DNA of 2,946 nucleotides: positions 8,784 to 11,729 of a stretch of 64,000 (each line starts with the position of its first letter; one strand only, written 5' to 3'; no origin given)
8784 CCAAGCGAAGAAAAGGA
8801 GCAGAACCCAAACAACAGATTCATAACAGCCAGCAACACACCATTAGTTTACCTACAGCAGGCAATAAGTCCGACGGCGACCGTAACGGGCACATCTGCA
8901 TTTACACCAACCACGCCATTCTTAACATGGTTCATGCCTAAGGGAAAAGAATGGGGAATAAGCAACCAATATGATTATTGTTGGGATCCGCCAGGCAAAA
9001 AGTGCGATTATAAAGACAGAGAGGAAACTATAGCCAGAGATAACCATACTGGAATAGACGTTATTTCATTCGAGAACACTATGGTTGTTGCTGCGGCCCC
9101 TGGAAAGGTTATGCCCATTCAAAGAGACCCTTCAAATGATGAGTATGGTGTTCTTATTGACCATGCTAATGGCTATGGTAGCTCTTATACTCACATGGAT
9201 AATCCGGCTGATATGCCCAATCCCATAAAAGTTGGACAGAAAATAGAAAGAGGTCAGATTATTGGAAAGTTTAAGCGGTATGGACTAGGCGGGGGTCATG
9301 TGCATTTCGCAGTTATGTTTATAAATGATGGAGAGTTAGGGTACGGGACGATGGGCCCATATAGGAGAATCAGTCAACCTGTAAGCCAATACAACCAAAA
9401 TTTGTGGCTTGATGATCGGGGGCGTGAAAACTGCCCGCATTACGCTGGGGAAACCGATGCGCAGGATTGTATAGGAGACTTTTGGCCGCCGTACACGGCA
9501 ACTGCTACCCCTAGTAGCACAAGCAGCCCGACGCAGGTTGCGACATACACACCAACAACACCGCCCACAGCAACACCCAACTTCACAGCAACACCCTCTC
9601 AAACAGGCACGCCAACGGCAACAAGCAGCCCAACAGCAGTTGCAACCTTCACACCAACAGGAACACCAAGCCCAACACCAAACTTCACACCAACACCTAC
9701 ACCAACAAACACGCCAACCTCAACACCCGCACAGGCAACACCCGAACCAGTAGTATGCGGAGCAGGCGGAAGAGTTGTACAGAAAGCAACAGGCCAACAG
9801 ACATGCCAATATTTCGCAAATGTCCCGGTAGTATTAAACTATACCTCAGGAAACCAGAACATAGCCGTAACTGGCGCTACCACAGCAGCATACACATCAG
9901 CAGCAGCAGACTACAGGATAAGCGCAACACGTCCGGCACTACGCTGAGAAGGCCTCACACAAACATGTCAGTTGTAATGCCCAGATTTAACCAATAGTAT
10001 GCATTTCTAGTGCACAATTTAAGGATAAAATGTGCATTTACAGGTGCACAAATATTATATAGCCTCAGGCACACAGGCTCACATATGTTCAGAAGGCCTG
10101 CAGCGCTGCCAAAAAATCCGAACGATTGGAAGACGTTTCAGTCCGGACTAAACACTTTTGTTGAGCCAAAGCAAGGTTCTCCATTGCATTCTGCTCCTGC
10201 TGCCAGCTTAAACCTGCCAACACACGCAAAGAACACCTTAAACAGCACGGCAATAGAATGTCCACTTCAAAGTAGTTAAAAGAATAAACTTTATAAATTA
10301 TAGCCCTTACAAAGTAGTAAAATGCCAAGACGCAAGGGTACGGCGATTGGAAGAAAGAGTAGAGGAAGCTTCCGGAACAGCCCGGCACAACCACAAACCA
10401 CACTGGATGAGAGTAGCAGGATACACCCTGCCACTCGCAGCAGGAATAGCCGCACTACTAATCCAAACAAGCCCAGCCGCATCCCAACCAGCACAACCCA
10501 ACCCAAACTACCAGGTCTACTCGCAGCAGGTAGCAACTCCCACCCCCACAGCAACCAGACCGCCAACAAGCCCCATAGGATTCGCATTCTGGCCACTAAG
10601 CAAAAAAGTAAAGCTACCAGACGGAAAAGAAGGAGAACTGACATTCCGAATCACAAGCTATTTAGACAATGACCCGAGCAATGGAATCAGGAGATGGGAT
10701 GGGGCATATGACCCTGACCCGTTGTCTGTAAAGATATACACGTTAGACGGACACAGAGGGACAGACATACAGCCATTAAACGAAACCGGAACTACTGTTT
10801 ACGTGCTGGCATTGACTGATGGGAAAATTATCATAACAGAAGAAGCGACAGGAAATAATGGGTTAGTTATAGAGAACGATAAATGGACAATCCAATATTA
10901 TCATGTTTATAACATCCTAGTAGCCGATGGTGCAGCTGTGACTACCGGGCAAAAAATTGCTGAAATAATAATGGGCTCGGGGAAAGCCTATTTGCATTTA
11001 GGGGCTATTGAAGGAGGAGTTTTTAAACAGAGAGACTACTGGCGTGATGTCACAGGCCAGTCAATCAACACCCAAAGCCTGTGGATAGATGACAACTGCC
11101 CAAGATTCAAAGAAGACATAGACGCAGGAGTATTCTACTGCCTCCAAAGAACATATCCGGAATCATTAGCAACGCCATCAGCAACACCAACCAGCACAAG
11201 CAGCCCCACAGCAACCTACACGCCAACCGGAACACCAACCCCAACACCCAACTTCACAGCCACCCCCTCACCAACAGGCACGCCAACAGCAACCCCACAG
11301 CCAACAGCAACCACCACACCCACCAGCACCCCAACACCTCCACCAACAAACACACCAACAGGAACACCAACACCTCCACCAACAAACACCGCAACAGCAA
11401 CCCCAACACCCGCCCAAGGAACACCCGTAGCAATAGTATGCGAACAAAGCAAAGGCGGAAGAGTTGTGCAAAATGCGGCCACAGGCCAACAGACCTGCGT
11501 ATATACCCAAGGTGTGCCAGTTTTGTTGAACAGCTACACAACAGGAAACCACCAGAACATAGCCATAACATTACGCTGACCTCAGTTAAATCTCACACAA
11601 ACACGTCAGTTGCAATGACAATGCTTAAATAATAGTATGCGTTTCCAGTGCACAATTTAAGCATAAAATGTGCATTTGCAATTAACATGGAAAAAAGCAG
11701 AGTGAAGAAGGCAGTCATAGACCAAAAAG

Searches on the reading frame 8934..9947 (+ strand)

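Call 13: search_protein_families(library=ncbifam, proteins=[window:8934-9947:+], max_evalue=0.00001)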
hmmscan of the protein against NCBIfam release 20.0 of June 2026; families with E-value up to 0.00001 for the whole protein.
window:8934-9947:+ (337 aa): 3 families
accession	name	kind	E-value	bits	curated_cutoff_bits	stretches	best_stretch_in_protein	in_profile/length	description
NF052336.1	PdgHdaseHSB100310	equivalog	3e-08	33.4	500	1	14-128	34-142/316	peptidoglycan hydrolase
NF052530.1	Heli_ShapePgp3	exception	6.1e-08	32.1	300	1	37-129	166-253/270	peptidoglycan metallopeptidase Pgp3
NF053825.1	PdgNdpepShyA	equivalog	5.9e-06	25.2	700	1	37-128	295-381/425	peptidoglycan DD-endopeptidase ShyA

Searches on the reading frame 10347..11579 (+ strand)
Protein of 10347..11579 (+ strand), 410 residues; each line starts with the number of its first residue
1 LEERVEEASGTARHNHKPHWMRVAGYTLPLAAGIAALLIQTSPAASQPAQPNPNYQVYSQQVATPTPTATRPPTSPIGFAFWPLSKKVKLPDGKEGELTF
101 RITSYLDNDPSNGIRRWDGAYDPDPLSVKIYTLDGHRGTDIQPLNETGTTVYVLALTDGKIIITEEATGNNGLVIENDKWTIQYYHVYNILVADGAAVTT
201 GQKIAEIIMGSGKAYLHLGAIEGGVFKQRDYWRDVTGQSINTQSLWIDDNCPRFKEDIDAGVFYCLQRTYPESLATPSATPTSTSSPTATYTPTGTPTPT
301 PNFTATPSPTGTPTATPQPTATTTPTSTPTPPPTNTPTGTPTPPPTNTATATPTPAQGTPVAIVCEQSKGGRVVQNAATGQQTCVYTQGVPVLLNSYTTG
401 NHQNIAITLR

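Call 13: search_protein_families(library=ncbifam, proteins=[window:10347-11579:+], max_evalue=0.00001)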
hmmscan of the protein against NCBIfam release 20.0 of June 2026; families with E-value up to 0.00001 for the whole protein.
window:10347-11579:+ (410 aa): 0 families

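Call 78: search_protein_families(library=pfam, proteins=[window:10347-11579:+], max_evalue=0.001)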
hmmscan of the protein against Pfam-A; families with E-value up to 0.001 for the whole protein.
window:10347-11579:+ (410 aa): 1 family
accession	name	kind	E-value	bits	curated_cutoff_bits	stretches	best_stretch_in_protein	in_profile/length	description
PF01551.29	Peptidase_M23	-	8.1e-08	32.8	28.7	1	135-218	2-85/96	Peptidase family M23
